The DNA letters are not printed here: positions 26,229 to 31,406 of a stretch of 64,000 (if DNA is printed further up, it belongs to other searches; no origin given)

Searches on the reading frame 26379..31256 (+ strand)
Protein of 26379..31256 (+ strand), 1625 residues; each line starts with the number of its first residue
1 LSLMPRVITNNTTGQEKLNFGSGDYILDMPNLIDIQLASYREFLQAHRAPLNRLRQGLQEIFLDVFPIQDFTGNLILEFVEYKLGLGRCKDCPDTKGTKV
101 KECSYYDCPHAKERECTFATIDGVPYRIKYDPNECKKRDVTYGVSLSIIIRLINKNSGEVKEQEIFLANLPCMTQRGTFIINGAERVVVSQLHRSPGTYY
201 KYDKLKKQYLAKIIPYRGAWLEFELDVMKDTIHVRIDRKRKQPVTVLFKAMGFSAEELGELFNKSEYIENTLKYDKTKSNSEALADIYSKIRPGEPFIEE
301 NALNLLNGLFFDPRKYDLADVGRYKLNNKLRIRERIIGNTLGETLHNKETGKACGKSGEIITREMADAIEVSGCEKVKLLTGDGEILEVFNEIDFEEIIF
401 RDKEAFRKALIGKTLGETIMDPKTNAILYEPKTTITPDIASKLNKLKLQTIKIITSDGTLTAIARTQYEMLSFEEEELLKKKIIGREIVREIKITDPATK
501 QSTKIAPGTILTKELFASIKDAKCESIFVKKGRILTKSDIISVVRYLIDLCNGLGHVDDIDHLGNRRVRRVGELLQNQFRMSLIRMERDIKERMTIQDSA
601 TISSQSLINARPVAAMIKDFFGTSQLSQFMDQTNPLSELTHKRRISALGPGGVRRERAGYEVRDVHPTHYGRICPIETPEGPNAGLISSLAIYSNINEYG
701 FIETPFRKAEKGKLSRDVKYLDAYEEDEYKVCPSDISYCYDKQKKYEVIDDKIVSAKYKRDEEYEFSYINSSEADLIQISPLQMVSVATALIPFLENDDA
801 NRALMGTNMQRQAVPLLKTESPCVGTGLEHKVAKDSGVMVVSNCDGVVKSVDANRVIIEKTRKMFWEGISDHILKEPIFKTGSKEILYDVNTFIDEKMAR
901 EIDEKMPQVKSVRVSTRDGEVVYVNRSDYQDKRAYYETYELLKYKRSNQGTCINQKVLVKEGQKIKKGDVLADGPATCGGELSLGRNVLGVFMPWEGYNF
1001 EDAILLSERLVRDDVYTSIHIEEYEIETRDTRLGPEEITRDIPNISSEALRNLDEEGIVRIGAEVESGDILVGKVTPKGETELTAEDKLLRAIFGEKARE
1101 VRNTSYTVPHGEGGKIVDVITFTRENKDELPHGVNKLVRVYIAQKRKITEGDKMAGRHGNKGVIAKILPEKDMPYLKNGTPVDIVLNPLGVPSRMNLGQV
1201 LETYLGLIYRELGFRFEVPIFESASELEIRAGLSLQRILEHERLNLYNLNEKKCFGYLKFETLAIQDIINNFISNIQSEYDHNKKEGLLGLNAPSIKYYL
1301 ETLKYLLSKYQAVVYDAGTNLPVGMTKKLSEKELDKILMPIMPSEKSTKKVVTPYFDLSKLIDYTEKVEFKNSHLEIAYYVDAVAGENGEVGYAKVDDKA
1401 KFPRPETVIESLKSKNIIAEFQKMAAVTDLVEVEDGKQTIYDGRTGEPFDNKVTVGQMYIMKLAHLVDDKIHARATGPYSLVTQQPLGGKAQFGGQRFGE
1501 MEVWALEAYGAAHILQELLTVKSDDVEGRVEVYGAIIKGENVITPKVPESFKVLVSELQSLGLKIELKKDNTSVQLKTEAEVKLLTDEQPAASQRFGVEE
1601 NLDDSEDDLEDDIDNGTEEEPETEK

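Call 59: search_protein_families(library=pfam, proteins=[window:26379-31256:+], max_evalue=0.0001)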
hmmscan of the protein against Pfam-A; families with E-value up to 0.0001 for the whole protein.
window:26379-31256:+ (1625 aa): 6 families
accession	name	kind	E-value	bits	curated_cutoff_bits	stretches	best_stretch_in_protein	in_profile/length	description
PF00562.33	RNA_pol_Rpb2_6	-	4.1e-123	411.6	23.4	2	929-1242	18-317/373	RNA polymerase Rpb2, domain 6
PF04565.21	RNA_pol_Rpb2_3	-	2.7e-29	101.6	21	1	628-696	1-68/68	RNA polymerase Rpb2, domain 3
PF04560.25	RNA_pol_Rpb2_7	-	8e-28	97.1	32.1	1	1494-1569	1-86/87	RNA polymerase Rpb2, domain 7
PF04561.19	RNA_pol_Rpb2_2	-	8.3e-24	84.7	21.7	2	194-334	1-149/190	RNA polymerase Rpb2, domain 2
PF04563.20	RNA_pol_Rpb2_1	-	1.4e-19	70.8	28.2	1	121-614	58-202/203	RNA polymerase beta subunit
PF10385.14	RNA_pol_Rpb2_45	-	4.7e-05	23.8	28.2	1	706-780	1-66/66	RNA polymerase beta subunit external 1 domain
